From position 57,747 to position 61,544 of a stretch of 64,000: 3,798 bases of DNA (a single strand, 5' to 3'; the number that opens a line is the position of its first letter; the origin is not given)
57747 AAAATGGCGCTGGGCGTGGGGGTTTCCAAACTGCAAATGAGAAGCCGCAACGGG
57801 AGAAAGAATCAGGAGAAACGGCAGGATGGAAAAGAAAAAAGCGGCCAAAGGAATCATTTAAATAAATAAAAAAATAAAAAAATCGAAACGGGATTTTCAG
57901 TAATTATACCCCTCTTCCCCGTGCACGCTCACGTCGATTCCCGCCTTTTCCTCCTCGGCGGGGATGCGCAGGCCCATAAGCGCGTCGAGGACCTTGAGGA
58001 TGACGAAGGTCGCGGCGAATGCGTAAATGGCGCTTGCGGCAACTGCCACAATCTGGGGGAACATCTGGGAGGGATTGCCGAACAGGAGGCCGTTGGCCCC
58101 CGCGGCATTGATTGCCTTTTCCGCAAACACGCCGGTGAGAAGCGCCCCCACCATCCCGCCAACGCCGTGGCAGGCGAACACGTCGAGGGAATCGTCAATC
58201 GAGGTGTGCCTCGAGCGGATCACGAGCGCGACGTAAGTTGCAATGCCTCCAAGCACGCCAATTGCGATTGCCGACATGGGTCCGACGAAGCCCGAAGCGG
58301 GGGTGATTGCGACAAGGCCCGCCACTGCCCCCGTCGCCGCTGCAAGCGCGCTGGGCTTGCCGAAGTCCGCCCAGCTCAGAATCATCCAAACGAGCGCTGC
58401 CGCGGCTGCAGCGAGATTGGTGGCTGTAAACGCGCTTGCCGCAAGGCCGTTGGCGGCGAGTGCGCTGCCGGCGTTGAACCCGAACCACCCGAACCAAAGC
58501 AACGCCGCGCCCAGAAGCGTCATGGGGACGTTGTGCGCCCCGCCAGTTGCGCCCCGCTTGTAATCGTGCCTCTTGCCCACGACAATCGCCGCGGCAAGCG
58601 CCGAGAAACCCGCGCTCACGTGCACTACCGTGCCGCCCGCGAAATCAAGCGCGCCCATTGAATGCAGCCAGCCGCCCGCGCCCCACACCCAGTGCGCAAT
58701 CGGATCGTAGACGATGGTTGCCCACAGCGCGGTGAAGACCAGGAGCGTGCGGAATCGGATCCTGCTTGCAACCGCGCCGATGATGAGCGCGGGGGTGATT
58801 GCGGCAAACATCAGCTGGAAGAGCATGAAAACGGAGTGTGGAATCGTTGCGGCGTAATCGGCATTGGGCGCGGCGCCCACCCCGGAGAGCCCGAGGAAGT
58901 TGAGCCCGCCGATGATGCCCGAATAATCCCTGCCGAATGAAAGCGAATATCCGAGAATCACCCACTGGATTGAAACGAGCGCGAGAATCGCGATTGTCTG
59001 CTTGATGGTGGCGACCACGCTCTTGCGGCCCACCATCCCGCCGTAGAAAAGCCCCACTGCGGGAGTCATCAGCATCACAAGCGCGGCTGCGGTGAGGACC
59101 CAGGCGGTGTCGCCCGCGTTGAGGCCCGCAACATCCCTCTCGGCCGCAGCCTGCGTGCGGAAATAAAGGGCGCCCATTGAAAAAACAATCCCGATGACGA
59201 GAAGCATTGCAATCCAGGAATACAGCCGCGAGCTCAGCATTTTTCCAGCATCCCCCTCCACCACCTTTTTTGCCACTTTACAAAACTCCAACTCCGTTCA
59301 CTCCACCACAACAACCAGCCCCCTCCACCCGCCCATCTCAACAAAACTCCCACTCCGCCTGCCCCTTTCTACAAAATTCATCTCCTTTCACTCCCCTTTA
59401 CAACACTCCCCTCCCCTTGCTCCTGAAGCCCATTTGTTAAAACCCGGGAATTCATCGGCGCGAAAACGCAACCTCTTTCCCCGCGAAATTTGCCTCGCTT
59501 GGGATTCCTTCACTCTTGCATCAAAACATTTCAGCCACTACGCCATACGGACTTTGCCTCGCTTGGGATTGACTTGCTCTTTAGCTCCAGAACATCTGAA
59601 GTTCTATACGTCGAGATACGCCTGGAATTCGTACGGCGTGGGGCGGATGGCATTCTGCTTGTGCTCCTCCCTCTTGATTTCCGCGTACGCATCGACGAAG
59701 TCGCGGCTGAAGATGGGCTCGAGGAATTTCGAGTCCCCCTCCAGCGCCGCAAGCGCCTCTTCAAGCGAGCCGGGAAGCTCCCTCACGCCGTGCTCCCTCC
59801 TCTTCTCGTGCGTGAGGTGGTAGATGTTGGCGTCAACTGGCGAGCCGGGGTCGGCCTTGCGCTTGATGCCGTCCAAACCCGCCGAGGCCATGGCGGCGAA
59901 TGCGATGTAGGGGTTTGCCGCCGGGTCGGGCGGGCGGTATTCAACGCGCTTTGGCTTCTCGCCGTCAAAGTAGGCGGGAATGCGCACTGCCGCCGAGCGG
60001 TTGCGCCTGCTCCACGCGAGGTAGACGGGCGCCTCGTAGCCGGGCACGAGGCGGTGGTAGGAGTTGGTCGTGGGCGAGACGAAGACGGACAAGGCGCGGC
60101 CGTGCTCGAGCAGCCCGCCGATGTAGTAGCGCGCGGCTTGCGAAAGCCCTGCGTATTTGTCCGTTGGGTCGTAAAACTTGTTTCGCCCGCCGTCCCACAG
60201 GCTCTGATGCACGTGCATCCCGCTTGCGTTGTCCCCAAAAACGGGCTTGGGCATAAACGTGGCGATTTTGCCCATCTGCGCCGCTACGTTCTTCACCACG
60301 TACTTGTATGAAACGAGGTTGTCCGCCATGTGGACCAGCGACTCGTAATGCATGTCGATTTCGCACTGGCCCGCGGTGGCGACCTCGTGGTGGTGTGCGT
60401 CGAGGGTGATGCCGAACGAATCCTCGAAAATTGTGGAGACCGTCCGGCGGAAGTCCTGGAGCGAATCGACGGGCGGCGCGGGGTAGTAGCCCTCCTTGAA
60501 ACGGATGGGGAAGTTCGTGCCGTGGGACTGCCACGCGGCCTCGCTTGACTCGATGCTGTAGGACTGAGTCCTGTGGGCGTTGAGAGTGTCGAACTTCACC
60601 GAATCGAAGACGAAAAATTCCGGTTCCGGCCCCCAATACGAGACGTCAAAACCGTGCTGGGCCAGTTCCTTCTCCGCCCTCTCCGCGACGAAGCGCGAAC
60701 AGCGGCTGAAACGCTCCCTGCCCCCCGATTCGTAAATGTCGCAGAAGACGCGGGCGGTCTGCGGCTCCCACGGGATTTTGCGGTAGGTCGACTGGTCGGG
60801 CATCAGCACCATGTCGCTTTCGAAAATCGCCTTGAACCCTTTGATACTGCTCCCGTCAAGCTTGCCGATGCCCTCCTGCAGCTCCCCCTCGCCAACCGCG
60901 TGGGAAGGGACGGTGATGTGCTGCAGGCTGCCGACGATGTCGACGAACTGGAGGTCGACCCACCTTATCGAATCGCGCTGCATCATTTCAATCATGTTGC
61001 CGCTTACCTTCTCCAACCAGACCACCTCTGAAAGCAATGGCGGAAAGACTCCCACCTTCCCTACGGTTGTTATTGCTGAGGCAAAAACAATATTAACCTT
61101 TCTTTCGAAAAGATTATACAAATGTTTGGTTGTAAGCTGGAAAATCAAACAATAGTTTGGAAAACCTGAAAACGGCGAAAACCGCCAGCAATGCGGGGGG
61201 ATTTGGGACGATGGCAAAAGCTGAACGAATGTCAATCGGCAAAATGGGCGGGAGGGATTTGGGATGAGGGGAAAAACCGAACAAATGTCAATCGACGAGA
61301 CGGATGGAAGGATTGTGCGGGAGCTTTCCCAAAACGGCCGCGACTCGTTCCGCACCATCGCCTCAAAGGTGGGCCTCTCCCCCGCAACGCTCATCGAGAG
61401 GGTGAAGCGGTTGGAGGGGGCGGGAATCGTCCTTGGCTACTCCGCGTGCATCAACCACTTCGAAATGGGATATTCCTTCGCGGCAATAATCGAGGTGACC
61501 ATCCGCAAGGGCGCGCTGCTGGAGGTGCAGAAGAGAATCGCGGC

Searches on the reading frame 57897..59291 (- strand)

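Call 23: search_protein_families(library=pfam, proteins=[window:57897-59291:-], max_evalue=0.001)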
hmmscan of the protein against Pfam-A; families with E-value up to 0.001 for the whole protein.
window:57897-59291:- (464 aa): 1 family
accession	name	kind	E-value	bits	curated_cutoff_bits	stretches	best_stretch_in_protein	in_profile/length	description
PF00909.26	Ammonium_transp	-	5.2e-120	401.3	23.2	1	63-462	1-399/399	Ammonium Transporter Family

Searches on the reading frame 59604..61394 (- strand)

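Call 93: search_protein_families(library=pfam, proteins=[window:59604-61394:-], max_evalue=0.001)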
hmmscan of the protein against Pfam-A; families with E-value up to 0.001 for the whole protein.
window:59604-61394:- (596 aa): 2 families
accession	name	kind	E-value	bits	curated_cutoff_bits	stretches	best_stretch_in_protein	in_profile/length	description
PF00120.29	Gln-synt_C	-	3.2e-127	424.8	24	1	231-593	2-344/344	Glutamine synthetase, catalytic domain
PF03951.24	Gln-synt_N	-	8.8e-28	96.2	33.4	1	143-222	2-81/82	Glutamine synthetase, beta-Grasp domain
